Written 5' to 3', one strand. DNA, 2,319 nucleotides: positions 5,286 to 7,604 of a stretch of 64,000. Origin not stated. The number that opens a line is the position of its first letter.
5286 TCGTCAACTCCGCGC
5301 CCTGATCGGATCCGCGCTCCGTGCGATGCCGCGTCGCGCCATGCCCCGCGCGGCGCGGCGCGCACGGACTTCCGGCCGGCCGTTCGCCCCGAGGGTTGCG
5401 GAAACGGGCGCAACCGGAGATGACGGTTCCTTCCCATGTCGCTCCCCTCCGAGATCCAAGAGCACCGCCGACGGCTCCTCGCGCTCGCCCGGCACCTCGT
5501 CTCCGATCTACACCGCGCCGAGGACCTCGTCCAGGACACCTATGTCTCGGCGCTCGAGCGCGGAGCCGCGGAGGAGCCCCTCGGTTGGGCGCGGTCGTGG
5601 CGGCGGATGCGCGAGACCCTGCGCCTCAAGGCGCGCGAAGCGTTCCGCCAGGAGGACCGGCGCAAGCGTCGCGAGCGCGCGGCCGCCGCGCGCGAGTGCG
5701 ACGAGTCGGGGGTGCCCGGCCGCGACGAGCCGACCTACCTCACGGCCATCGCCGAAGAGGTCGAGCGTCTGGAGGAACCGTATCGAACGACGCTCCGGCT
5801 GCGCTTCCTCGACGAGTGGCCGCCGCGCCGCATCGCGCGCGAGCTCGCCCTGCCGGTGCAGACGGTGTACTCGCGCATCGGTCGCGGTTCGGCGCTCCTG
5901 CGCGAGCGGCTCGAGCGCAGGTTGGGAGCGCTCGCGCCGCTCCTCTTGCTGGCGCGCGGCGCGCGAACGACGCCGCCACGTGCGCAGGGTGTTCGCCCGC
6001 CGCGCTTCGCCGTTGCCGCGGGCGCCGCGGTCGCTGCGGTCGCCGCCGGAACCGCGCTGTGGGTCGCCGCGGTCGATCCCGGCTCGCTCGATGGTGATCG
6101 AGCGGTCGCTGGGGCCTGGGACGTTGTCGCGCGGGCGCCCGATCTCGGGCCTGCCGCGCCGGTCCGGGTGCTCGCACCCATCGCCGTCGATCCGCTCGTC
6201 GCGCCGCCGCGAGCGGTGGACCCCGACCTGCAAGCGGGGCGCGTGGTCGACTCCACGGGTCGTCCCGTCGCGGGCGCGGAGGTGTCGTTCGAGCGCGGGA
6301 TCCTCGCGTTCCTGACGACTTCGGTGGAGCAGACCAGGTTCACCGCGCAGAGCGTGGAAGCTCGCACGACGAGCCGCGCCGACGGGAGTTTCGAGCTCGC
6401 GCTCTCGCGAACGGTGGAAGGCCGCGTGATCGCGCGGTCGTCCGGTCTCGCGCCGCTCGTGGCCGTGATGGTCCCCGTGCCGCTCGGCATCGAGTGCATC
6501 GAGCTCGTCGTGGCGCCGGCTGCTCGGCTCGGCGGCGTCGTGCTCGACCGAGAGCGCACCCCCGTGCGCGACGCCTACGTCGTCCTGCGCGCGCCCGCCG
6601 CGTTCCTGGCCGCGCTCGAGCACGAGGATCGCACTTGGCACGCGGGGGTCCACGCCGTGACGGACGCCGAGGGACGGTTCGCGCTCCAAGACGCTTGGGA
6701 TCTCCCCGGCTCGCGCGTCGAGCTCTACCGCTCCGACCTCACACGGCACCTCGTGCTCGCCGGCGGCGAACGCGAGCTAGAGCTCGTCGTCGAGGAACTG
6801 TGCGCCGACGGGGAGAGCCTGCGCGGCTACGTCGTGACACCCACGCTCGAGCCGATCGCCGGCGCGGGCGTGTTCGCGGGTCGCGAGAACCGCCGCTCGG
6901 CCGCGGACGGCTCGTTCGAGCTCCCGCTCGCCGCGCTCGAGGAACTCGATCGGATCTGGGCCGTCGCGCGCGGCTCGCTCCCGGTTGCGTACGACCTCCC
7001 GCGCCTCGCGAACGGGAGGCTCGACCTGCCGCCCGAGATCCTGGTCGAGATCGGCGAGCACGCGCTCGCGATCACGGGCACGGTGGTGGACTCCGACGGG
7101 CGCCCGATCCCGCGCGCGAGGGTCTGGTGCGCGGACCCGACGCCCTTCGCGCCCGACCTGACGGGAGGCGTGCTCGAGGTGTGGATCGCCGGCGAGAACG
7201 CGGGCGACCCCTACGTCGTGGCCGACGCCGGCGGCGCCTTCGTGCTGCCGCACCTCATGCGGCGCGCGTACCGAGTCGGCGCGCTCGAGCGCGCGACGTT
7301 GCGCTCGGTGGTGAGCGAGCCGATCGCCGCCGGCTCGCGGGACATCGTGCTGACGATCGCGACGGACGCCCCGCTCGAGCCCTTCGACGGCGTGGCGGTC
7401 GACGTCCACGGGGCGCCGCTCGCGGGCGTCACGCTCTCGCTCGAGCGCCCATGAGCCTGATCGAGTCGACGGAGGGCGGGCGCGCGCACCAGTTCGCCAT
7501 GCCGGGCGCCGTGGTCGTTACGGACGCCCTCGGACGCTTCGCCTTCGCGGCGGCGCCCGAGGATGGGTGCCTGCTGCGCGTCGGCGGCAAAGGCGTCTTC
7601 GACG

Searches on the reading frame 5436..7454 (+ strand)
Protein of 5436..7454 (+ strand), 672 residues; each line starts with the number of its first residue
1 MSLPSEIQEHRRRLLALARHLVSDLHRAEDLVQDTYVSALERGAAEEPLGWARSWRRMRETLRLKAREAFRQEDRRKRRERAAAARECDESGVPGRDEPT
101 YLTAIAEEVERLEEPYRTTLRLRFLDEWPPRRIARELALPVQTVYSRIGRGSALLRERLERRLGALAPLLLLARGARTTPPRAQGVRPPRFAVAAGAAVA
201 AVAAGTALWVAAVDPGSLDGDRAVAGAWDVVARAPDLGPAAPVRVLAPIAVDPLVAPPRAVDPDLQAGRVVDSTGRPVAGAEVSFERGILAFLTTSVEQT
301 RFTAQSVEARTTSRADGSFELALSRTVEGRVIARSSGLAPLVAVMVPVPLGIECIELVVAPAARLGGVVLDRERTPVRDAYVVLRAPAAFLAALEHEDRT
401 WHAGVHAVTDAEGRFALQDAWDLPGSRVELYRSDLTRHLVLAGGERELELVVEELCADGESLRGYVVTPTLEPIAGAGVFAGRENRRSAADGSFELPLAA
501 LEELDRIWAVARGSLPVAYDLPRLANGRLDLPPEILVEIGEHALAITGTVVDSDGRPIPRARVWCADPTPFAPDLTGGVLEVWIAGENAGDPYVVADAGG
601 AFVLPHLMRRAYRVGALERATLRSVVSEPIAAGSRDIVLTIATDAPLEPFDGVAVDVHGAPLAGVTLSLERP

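Call 5: search_protein_families(library=pfam, proteins=[window:5436-7454:+], max_evalue=0.1)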
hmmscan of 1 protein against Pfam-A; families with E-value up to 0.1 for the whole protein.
window:5436-7454:+ (672 aa): 10 families
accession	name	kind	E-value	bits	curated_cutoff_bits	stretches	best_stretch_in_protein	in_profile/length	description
PF13620.12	CarboxypepD_reg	-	5.4e-19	68.8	32.3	2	268-343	4-64/82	Carboxypeptidase regulatory-like domain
PF08281.18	Sigma70_r4_2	-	2.4e-08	33.9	25.7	1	104-152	3-51/54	Sigma-70, region 4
PF02369.22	Big_1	-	8e-07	29.5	34.9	1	269-331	24-74/93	Bacterial Ig-like domain (group 1)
PF04542.20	Sigma70_r2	-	1.2e-06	28.6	24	1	7-55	2-56/71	Sigma-70 region 2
PF13715.12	CarbopepD_reg_2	-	3.2e-06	27.5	32.2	0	546-566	1-22/88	CarboxypepD_reg-like domain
PF25020.1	TTR_TEN1-4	-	0.00011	22.5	27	0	268-299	11-42/86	Teneurin TTR-like domain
PF00775.27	Dioxygenase_C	-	0.00024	21.1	27.3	0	542-566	28-54/182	Dioxygenase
PF24107.1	DUF7382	-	0.0025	18.1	27.4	0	533-563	10-39/65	Domain of unknown function (DUF7382)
PF15976.11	CooC_C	-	0.0038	17.7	29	0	268-284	21-37/93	CS1-pili formation C-terminal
PF04545.22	Sigma70_r4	-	0.016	15.1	24.1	1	111-156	4-49/50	Sigma-70, region 4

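Call 6: search_protein_families(library=ncbifam, proteins=[window:5436-7454:+], max_evalue=1)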
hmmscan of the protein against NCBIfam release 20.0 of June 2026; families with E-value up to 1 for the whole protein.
window:5436-7454:+ (672 aa): 50 families (the best 25 are shown)
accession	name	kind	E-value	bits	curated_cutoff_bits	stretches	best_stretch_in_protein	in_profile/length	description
TIGR02983.1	SigE-fam_strep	subfamily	1.6e-12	47.6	141.55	1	7-161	12-160/162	SigE family RNA polymerase sigma factor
NF009164.0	PRK12511.1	equivalog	6.3e-12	45.4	185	1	12-158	15-158/182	RNA polymerase sigma factor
TIGR02989.1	Sig-70_gvs1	subfamily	4.5e-10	39.7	124.55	1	7-156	7-155/158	RNA polymerase sigma-70 factor, Rhodopirellula/Verrucomicrobium family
TIGR02937.1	sigma70-ECF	superfamily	3.3e-09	36.6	42.9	1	7-159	7-165/165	sigma-70 family RNA polymerase sigma factor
NF007223.0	PRK09641.1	equivalog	5.4e-09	36.1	209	1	103-161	128-186/187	RNA polymerase sigma factor SigW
NF009189.0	PRK12537.1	equivalog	9.2e-09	35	261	1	8-159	30-181/182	RNA polymerase sigma factor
TIGR02959.1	SigZ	equivalog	6.9e-08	32.5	168.65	1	8-160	2-149/170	RNA polymerase sigma factor SigZ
NF007227.0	PRK09645.1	subfamily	8.4e-08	32.3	202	1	8-152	20-163/177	sigma-70 family RNA polymerase sigma factor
TIGR02985.1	Sig70_bacteroi1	subfamily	1.2e-07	32.1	126.4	1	9-159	9-162/162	RNA polymerase sigma-70 factor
NF008888.0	PRK11922.1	equivalog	1.4e-07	31.4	204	1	7-166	36-203/231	RNA polymerase sigma factor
TIGR02948.1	SigW_bacill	equivalog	4.1e-07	30.3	243.1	1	104-160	129-185/187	RNA polymerase sigma factor SigW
NF058625.1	sigma_PG0214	equivalog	3.8e-06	26.7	130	1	6-161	9-163/170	GFO_1088 family ECF-type sigma factor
NF007215.0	PRK09637.1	equivalog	5.7e-06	26.4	212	1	3-160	3-155/181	RNA polymerase sigma factor SigZ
NF009170.0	PRK12517.1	subfamily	1.2e-05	24.8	197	1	9-161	31-178/188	RNA polymerase sigma factor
NF009185.0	PRK12533.1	equivalog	1.4e-05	24.8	248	1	16-162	44-196/231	RNA polymerase sigma factor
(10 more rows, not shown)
